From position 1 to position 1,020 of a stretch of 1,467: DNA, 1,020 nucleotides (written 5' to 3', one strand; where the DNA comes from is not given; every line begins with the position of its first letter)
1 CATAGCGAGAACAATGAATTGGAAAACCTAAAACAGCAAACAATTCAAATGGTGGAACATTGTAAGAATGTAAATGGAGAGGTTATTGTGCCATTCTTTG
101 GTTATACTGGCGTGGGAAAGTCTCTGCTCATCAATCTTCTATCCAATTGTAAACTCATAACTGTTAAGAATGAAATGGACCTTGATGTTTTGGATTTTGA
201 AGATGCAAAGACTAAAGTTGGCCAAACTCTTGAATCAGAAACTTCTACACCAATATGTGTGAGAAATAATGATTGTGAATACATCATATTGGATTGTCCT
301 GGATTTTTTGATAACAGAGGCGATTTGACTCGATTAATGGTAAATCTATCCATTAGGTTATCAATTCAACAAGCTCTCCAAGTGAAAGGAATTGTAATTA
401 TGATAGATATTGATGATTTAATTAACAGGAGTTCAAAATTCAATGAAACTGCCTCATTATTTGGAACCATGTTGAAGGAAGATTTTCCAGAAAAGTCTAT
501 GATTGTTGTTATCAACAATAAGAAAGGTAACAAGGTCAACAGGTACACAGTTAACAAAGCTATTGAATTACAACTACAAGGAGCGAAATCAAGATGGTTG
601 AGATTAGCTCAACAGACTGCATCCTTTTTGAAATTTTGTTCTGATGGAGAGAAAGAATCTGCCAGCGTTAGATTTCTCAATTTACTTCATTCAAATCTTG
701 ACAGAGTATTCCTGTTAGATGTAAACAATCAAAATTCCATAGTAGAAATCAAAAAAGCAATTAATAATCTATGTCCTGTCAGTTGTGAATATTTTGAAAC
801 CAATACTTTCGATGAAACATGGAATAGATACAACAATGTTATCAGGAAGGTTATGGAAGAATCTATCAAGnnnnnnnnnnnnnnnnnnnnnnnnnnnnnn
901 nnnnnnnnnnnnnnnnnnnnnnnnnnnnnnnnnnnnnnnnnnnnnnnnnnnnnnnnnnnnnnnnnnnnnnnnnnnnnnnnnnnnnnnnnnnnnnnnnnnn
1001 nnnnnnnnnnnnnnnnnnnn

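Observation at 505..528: G4 guanine-specificity aspartate appears to be replaced (NNKKG instead of [NT]KxD)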

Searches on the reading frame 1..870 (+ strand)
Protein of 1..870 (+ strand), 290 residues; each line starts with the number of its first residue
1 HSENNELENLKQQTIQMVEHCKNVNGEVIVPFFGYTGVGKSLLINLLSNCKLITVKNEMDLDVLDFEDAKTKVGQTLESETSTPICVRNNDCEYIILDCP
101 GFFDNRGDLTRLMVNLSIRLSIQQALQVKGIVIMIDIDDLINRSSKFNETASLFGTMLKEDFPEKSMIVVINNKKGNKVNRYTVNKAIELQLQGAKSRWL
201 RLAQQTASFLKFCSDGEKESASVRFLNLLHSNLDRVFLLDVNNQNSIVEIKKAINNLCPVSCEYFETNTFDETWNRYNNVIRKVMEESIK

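Call 17: search_protein_representatives(protein=window:1-870:+)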
Query: 290 residues. Proteins with E-value up to 0.001 (for the whole library): 700; up to 1e-10: 47; up to 1e-30: 3. The best 150 are listed.
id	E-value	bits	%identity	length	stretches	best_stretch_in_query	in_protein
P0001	8.5e-147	503.9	100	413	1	59-290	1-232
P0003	8.2e-39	149.8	36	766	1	4-289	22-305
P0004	2.8e-32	128.4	31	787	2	6-281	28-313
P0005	7.4e-26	107.3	27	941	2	20-285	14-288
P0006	1.3e-21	93.4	27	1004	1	19-286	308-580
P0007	2.2e-20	89.4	25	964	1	17-287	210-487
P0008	1.1e-16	77.3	34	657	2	11-154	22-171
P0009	2.3e-16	76.2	28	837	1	22-288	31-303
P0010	2.8e-16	75.9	26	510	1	20-288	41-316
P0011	4.5e-16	75.3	27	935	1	15-286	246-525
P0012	2.1e-15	73.1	26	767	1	4-240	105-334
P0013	2.9e-15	72.6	28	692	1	21-287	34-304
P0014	1.9e-14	70.0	25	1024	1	24-289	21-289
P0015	4.8e-14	68.6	26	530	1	10-286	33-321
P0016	5.1e-14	68.5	27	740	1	12-273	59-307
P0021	3.7e-13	65.7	27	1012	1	16-290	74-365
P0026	1.2e-12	64.0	26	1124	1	2-287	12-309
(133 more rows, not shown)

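Call 21: list_cluster_members(proteins=[P0003, P0004, P0005, P0006, P0007, P0008, P0009, P0010, P0013, P0021])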
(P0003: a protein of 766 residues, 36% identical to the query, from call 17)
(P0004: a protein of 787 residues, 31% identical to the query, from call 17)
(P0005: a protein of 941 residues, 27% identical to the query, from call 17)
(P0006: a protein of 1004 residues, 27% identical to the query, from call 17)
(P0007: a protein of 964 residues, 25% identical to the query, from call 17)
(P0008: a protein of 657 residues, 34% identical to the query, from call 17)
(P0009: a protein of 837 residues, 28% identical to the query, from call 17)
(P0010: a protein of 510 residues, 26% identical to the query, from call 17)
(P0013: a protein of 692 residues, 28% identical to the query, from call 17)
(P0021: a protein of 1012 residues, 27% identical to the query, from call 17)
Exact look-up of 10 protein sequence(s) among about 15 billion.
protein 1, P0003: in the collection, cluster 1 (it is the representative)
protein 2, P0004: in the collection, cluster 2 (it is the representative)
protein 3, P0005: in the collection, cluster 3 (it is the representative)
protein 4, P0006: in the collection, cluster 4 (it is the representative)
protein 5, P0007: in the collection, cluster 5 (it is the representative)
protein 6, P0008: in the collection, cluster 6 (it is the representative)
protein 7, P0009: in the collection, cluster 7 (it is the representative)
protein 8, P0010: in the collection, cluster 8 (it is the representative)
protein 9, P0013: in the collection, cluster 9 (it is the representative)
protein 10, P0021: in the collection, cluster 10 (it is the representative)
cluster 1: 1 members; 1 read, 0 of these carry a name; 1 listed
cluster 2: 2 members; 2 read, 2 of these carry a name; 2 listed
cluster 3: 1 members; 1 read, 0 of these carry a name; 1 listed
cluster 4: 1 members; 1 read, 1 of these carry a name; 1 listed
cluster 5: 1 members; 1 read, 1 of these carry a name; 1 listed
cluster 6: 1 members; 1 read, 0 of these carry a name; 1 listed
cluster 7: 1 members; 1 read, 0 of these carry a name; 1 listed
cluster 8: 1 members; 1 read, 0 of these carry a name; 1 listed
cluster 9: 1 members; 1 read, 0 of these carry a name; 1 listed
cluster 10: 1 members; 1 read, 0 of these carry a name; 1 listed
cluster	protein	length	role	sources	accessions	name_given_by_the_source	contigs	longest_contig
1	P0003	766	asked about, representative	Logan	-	-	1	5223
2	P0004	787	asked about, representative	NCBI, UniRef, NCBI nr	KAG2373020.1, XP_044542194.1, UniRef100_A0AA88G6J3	hypothetical protein C9374_012963 [Naegleria lovaniensis] | U-box domain-containing protein n=1 Tax=Naegleria lovaniensis TaxID=51637 ... | uncharacterized protein C9374_012963 [Naegleria lovaniensis]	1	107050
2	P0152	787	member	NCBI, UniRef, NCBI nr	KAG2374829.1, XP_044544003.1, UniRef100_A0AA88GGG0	hypothetical protein C9374_010406 [Naegleria lovaniensis] | U-box domain-containing protein n=1 Tax=Naegleria lovaniensis TaxID=51637 ... | uncharacterized protein C9374_010406 [Naegleria lovaniensis]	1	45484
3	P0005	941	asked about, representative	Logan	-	-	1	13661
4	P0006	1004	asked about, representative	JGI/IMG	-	energy-coupling factor transporter ATP-binding protein EcfA2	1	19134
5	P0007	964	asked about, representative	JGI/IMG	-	ribosome biogenesis GTPase A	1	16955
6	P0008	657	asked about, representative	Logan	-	-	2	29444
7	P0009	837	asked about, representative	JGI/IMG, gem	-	-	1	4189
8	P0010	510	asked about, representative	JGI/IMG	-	-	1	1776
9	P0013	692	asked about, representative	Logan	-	-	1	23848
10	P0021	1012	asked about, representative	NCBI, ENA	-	-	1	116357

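Call 22: search_protein_families(library=pfam, proteins=[P0003, P0004, P0005, P0006, P0007, P0009, P0011, P0013, P0021, P0026], max_evalue=0.01)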
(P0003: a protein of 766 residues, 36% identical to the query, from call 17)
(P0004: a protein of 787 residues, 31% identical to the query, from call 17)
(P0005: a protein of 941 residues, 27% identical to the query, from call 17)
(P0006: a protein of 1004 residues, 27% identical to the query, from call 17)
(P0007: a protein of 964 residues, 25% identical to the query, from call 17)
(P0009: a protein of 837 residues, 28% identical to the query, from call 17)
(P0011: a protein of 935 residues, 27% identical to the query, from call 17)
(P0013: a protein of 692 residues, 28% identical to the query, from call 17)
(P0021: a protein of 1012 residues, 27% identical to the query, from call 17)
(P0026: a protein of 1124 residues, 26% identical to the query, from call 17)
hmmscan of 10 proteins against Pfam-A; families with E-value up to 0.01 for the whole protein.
P0003 (766 aa): 4 families
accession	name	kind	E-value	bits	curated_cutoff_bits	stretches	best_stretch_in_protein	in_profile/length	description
PF04564.21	U-box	-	1.4e-12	48.1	21.4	1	639-710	3-72/73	U-box domain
PF11789.14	zf-Nse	-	1.8e-07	31.3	27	1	640-685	11-56/57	Zinc-finger of the MIZ type in Nse subunit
PF13445.12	zf-RING_UBOX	-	0.00092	19.6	25.2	1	643-681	1-39/39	RING-type zinc-finger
PF01926.29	MMR_HSR1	-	0.0011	19.5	21.9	1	48-159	2-91/113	50S ribosome-binding GTPase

P0004 (787 aa): 10 families
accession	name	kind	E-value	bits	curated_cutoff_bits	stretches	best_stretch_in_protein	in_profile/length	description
PF04564.21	U-box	-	1.5e-13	51.1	21.4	1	660-729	3-70/73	U-box domain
PF01926.29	MMR_HSR1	-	1.8e-05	25.3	21.9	1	52-173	2-100/113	50S ribosome-binding GTPase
PF11789.14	zf-Nse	-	3.2e-05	24.1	27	1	662-704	12-56/57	Zinc-finger of the MIZ type in Nse subunit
PF13245.12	AAA_19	-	0.0013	19.4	25.1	1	41-139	3-72/134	AAA domain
PF00804.31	Syntaxin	-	0.0021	18.3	26.7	1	522-608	6-85/157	Syntaxin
PF13191.12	AAA_16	-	0.0032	18.4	32.6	0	47-114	22-85/167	AAA ATPase domain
PF07544.18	Med9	-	0.0032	17.9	26.9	1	742-777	42-77/80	RNA polymerase II transcription mediator complex subunit 9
PF13401.12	AAA_22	-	0.0038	18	27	0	47-142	3-61/130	AAA domain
PF24319.2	DUF7491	-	0.0073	17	30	1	526-584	29-87/90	Coiled-coil region of unknown function (DUF7491)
PF12861.13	zf-ANAPC11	-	0.0077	16.7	25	0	674-710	26-63/65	Anaphase-promoting complex subunit 11 RING-H2 finger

P0005 (941 aa): 19 families
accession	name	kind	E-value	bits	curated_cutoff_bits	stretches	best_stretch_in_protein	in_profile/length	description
PF01926.29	MMR_HSR1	-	1.7e-09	38.3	21.9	1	26-169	2-112/113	50S ribosome-binding GTPase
PF03193.22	RsgA_GTPase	-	1.4e-07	32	30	0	617-650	95-128/174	RsgA GTPase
PF13401.12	AAA_22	-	4.1e-07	30.8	27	0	22-59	4-33/130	AAA domain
PF13555.12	AAA_29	-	5.1e-07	29.8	27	0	628-645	23-39/61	P-loop containing region of AAA domain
PF13191.12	AAA_16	-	1.5e-06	29.3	32.6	0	617-655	14-51/167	AAA ATPase domain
PF20720.3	nSTAND3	-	1.5e-05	25.1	27.2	0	21-51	15-45/155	Novel STAND NTPase 3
PF16575.11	CLP1_P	-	4.7e-05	23.7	26.6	0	30-54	1-25/188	mRNA cleavage and polyadenylation factor CLP1 P-loop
PF12846.13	AAA_10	-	0.00033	20.2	27.5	0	14-62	10-59/362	AAA-like domain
PF25199.1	nSTAND_NTPase5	-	0.00081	19.7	34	0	9-40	27-58/145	Novel STAND NTPase 5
PF05673.19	DUF815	-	0.00099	18.8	23.8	0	612-651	38-76/249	Protein of unknown function (DUF815)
PF12775.13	AAA_7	-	0.0016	18.5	25.8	0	21-45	31-55/181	P-loop containing dynein motor region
PF00448.28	SRP54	-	0.0017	18.5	22.7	0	25-50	3-28/196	SRP54-type protein, GTPase domain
PF13604.12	AAA_30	-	0.002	18.3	27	0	12-43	7-38/191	AAA domain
PF00005.33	ABC_tran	-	0.0025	18.9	25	0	22-45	10-33/137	ABC transporter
PF00910.28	RNA_helicase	-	0.0029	18.5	21.5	0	633-658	3-28/105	RNA helicase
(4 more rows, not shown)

P0006 (1004 aa): 16 families
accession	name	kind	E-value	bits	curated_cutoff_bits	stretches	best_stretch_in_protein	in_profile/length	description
PF04564.21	U-box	-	2e-10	41.1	21.4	1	928-996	3-72/73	U-box domain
PF13923.12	zf-C3HC4_2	-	1e-06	28.8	27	1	932-969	2-40/40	Zinc finger, C3HC4 type (RING finger)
PF01926.29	MMR_HSR1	-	1.3e-06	28.9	21.9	1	319-453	2-102/113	50S ribosome-binding GTPase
PF12678.13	zf-rbx1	-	2.4e-06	28.1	31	1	931-970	16-55/55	RING-H2 zinc finger domain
PF13639.12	zf-RING_2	-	9.1e-05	23.1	27.3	1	931-970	5-44/44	Ring finger domain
PF13401.12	AAA_22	-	0.00025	21.8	27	1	315-431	4-94/130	AAA domain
PF11155.13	DUF2935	-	0.00053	20.9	24.4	0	633-816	30-99/121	Domain of unknown function (DUF2935)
PF00097.31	zf-C3HC4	-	0.0012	19.1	21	1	932-969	1-40/40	Zinc finger, C3HC4 type (RING finger)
PF13445.12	zf-RING_UBOX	-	0.0021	18.5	25.2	1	936-967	5-39/39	RING-type zinc-finger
PF00005.33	ABC_tran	-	0.0023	19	25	1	315-360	10-51/137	ABC transporter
PF12918.12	TcdB_N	-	0.0028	18.3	27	0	609-645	6-42/66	TcdB toxin N-terminal helical domain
PF20720.3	nSTAND3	-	0.0046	17.1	27.2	0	310-343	11-44/155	Novel STAND NTPase 3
PF24883.2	NPHP3_N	-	0.0048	17.5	24.8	0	312-431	18-134/164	Nephrocystin 3, N-terminal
PF03193.22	RsgA_GTPase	-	0.0061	16.8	30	1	306-340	96-130/174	RsgA GTPase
PF13555.12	AAA_29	-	0.0063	16.7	27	0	315-333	21-39/61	P-loop containing region of AAA domain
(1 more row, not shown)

P0007 (964 aa): 13 families
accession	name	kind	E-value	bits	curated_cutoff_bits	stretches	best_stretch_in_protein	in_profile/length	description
PF04564.21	U-box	-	1.4e-12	48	21.4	1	894-963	2-72/73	U-box domain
PF01926.29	MMR_HSR1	-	3.1e-08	34.2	21.9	1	223-348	2-93/113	50S ribosome-binding GTPase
PF13923.12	zf-C3HC4_2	-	9.6e-06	25.8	27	1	899-936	2-40/40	Zinc finger, C3HC4 type (RING finger)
PF12678.13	zf-rbx1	-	2e-05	25.2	31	1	908-937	26-55/55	RING-H2 zinc finger domain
PF24883.2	NPHP3_N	-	0.00012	22.7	24.8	0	349-463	41-155/164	Nephrocystin 3, N-terminal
PF13401.12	AAA_22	-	0.00074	20.3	27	1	219-350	4-107/130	AAA domain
PF00097.31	zf-C3HC4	-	0.0014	18.9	21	1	899-936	1-40/40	Zinc finger, C3HC4 type (RING finger)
PF05008.21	V-SNARE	-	0.0018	19.1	25.9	1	737-798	26-88/92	Vesicle transport v-SNARE protein N-terminus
PF11789.14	zf-Nse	-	0.0022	18.2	27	1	897-936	12-56/57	Zinc-finger of the MIZ type in Nse subunit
PF13639.12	zf-RING_2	-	0.0025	18.5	27.3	1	909-937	16-44/44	Ring finger domain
PF00009.33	GTP_EFTU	-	0.0031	17.5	26.5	0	223-304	6-85/188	Elongation factor Tu GTP binding domain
PF13445.12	zf-RING_UBOX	-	0.0039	17.6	25.2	1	903-934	5-39/39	RING-type zinc-finger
PF00350.29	Dynamin_N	-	0.0069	16.9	27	1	223-247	1-26/168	Dynamin family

P0009 (837 aa): 9 families
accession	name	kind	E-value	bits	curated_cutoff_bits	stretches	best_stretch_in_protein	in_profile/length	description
PF04564.21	U-box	-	4.2e-14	52.9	21.4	1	630-695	4-68/73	U-box domain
PF11789.14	zf-Nse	-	9.6e-08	32.2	27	1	625-672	6-56/57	Zinc-finger of the MIZ type in Nse subunit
PF13445.12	zf-RING_UBOX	-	1.3e-05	25.5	25.2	1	633-670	1-39/39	RING-type zinc-finger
PF01926.29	MMR_HSR1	-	3.2e-05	24.4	21.9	1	39-155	2-86/113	50S ribosome-binding GTPase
PF00097.31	zf-C3HC4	-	0.0003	21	21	1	633-672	1-40/40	Zinc finger, C3HC4 type (RING finger)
PF04548.22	AIG1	-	0.00074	19.3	27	1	39-164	3-110/212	AIG1 family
PF13920.12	zf-C3HC4_3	-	0.0034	17.6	27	1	631-677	3-47/49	Zinc finger, C3HC4 type (RING finger)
PF00005.33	ABC_tran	-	0.0037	18.3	25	0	34-62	9-37/137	ABC transporter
PF13923.12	zf-C3HC4_2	-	0.0049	17.1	27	1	632-672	1-40/40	Zinc finger, C3HC4 type (RING finger)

P0011 (935 aa): 11 families
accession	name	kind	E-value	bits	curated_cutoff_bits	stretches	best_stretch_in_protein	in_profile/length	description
PF04564.21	U-box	-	1.8e-14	54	21.4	1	863-931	2-71/73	U-box domain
PF01926.29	MMR_HSR1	-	4.6e-08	33.6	21.9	1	261-408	2-111/113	50S ribosome-binding GTPase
PF13923.12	zf-C3HC4_2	-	1.7e-06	28.1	27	1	868-905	2-40/40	Zinc finger, C3HC4 type (RING finger)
PF04548.22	AIG1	-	2.2e-06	27.6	27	1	261-488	3-206/212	AIG1 family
PF13445.12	zf-RING_UBOX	-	3.8e-06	27.2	25.2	1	868-903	1-39/39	RING-type zinc-finger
PF13639.12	zf-RING_2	-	7.9e-06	26.5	27.3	1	878-906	16-44/44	Ring finger domain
PF11789.14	zf-Nse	-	8.8e-06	25.9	27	1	866-905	12-56/57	Zinc-finger of the MIZ type in Nse subunit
PF12678.13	zf-rbx1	-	0.0002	22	31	1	878-906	27-55/55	RING-H2 zinc finger domain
PF00097.31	zf-C3HC4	-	0.00054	20.2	21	1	868-905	1-40/40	Zinc finger, C3HC4 type (RING finger)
PF13401.12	AAA_22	-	0.0044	17.8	27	0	257-393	4-109/130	AAA domain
PF03193.22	RsgA_GTPase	-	0.0085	16.4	30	1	235-287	83-134/174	RsgA GTPase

P0013 (692 aa): 9 families
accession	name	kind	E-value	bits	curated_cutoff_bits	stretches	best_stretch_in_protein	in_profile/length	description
PF01926.29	MMR_HSR1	-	7.1e-08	33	21.9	1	43-177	2-102/113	50S ribosome-binding GTPase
PF04548.22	AIG1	-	7.7e-07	29.1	27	1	43-266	3-205/212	AIG1 family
PF01656.29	CbiA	-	3.5e-06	27.4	25.4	1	44-215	3-105/125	CobQ/CobB/MinD/ParA nucleotide binding domain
PF20720.3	nSTAND3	-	0.00023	21.3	27.2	1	35-81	12-57/155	Novel STAND NTPase 3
PF03193.22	RsgA_GTPase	-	0.00024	21.4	30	1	6-68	72-135/174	RsgA GTPase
PF01580.24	FtsK_SpoIIIE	-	0.0013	18.7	24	1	41-94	40-93/221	FtsK/SpoIIIE family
PF00009.33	GTP_EFTU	-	0.0014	18.7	26.5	1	43-117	6-78/188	Elongation factor Tu GTP binding domain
PF13401.12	AAA_22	-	0.0022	18.7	27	0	39-91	4-54/130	AAA domain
PF11559.13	ADIP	-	0.0064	17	34.3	1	529-605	53-129/151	Afadin- and alpha -actinin-Binding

P0021 (1012 aa): 4 families
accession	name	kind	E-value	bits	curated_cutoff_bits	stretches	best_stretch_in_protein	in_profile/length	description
PF24915.1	Spectrin_SESTD1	-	0.00086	20.1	27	1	342-412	40-109/110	SESTD1-like, spectrin repeat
PF01926.29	MMR_HSR1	-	0.0016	19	21.9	0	89-205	3-86/113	50S ribosome-binding GTPase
PF03193.22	RsgA_GTPase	-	0.003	17.8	30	1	73-107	94-128/174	RsgA GTPase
PF13851.11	GAS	-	0.0087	15.9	32.3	1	368-455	33-120/200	Growth-arrest specific micro-tubule binding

P0026 (1124 aa): 5 families
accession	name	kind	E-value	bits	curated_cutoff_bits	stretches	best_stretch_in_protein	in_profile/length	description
PF11789.14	zf-Nse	-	2.4e-07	30.9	27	1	639-682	11-56/57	Zinc-finger of the MIZ type in Nse subunit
PF04564.21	U-box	-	7.9e-06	26.4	21.4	1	637-706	2-69/73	U-box domain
PF01926.29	MMR_HSR1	-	6.6e-05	23.4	21.9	1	47-164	4-86/113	50S ribosome-binding GTPase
PF13445.12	zf-RING_UBOX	-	0.00036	20.9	25.2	1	642-680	1-39/39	RING-type zinc-finger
PF03193.22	RsgA_GTPase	-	0.0061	16.8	30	0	31-66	95-130/174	RsgA GTPase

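Call 27: find_homologous_proteins(query=A1, max_evalue=0.00001)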
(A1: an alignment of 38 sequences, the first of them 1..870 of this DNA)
Query A1 (38 sequences) (290 aa, profile of the alignment): 1 proteins with E <= 0.00001 among 8000 candidates.
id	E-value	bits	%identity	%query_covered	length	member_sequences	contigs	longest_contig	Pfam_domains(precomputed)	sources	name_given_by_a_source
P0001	4.0e-59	218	100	80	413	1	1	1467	-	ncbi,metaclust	ncbi:predicted protein, partial [Naegleria gruberi]|metaclust:status=active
